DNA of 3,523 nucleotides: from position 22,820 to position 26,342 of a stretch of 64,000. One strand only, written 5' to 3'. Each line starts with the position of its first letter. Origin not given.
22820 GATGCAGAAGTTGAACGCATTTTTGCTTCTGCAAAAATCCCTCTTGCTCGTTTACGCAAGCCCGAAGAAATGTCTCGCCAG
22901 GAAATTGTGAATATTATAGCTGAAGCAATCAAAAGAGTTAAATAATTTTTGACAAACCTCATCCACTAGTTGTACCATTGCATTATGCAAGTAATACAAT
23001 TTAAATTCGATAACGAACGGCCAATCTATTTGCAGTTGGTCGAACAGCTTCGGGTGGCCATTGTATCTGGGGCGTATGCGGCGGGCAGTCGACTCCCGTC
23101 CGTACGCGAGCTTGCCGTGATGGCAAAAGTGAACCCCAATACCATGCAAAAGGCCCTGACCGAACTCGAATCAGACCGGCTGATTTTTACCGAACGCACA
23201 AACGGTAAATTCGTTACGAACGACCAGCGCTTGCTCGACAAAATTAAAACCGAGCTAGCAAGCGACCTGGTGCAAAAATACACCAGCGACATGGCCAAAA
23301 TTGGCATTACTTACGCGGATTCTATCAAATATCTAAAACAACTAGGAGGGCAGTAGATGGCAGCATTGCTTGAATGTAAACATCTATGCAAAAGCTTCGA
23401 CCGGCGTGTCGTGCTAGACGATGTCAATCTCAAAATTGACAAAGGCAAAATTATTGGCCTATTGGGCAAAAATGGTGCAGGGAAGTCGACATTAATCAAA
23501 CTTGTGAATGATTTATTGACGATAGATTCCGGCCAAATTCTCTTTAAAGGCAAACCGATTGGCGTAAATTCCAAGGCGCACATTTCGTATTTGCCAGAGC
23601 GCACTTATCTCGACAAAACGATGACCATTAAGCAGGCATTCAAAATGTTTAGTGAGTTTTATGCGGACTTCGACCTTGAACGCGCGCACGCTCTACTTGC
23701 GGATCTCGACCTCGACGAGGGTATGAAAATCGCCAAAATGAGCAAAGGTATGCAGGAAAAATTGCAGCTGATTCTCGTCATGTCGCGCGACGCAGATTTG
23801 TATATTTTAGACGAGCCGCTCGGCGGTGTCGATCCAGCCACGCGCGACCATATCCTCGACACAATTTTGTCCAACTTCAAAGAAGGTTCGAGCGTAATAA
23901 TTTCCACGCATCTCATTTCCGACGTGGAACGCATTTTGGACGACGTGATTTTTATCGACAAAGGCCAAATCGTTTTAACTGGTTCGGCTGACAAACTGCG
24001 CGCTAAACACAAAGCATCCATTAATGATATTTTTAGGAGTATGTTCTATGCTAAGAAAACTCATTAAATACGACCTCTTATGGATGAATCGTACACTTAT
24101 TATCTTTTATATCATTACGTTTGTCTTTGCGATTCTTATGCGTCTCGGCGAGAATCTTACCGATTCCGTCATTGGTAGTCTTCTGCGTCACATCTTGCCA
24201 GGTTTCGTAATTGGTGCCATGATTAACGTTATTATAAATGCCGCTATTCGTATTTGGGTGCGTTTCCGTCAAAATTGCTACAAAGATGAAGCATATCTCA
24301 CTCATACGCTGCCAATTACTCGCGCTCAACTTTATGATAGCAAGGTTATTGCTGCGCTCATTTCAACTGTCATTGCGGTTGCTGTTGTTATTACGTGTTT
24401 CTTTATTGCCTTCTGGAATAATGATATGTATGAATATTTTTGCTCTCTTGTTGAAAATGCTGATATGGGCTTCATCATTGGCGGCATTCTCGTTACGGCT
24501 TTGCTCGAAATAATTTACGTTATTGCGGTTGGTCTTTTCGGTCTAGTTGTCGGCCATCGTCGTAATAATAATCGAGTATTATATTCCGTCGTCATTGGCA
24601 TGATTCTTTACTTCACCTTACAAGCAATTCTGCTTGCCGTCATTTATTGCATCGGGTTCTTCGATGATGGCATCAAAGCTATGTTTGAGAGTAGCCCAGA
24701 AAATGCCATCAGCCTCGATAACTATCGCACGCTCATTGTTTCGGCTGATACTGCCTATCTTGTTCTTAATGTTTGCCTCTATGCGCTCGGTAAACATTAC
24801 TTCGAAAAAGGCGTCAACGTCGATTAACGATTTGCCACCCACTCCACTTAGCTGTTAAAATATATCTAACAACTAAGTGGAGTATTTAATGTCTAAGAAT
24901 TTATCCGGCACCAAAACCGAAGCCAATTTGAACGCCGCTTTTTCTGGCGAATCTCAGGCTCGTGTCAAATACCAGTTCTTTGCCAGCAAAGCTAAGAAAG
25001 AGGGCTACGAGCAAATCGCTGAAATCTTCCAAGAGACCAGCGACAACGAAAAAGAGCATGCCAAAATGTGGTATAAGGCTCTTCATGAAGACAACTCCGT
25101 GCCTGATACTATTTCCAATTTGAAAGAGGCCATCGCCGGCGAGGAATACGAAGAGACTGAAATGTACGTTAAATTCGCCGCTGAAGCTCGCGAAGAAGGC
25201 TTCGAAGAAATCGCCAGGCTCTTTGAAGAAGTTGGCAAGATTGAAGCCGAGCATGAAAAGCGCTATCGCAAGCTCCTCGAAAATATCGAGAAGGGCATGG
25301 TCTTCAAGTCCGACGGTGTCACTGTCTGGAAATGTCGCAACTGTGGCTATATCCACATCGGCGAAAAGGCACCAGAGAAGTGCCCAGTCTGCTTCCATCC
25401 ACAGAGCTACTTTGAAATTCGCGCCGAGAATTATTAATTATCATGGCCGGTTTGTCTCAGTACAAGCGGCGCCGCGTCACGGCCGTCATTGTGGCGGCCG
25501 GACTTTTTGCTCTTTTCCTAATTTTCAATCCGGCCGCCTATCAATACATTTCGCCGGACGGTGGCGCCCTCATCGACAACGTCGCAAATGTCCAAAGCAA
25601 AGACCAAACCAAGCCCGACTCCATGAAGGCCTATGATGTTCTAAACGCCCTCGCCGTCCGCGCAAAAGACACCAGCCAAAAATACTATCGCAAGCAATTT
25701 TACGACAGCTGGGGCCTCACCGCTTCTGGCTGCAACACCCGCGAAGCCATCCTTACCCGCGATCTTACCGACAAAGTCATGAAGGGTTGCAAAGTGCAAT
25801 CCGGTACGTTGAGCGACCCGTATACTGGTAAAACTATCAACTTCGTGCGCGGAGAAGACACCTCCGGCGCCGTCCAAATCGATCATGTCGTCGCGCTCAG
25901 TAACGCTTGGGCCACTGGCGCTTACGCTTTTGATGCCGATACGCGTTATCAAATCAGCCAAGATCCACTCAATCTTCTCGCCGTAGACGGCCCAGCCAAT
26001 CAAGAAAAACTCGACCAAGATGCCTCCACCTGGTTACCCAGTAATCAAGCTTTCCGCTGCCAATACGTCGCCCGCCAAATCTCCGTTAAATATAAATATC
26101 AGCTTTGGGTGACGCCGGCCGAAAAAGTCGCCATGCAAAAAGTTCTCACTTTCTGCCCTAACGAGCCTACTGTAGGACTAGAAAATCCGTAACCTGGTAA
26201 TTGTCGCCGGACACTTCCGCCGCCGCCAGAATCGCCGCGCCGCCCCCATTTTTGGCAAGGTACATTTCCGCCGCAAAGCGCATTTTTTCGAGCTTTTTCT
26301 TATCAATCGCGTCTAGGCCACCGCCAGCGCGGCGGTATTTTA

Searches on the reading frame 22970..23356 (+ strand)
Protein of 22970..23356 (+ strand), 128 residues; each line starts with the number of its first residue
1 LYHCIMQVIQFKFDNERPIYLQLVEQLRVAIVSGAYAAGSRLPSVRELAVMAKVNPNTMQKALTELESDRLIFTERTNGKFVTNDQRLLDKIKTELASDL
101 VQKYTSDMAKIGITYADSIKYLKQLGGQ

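Call 21: search_protein_families(library=pfam, proteins=[window:22970-23356:+])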
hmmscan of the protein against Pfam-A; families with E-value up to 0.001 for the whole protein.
window:22970-23356:+ (128 aa): 1 family
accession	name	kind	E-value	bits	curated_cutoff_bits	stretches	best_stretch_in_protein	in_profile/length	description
PF00392.27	GntR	-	6.6e-15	55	27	1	20-82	2-64/64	Bacterial regulatory proteins, gntR family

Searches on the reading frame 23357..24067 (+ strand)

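Call 21: search_protein_families(library=pfam, proteins=[window:23357-24067:+])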
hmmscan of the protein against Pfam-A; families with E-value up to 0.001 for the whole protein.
window:23357-24067:+ (236 aa): 2 families
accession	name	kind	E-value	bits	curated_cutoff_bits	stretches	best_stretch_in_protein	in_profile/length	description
PF00005.33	ABC_tran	-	4.5e-26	92.5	25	1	20-155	1-136/137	ABC transporter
PF13304.12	AAA_21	-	2e-14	54.8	27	1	121-185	231-298/304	AAA domain, putative AbiEii toxin, Type IV TA system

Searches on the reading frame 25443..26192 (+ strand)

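Call 21: search_protein_families(library=pfam, proteins=[window:25443-26192:+])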
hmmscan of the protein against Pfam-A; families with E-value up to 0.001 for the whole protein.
window:25443-26192:+ (249 aa): 1 family
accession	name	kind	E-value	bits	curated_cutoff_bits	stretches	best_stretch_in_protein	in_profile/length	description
PF07510.16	GmrSD_C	-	1.3e-15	57.9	23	1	117-234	26-138/138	GmrSD restriction endonucleases, C-terminal domain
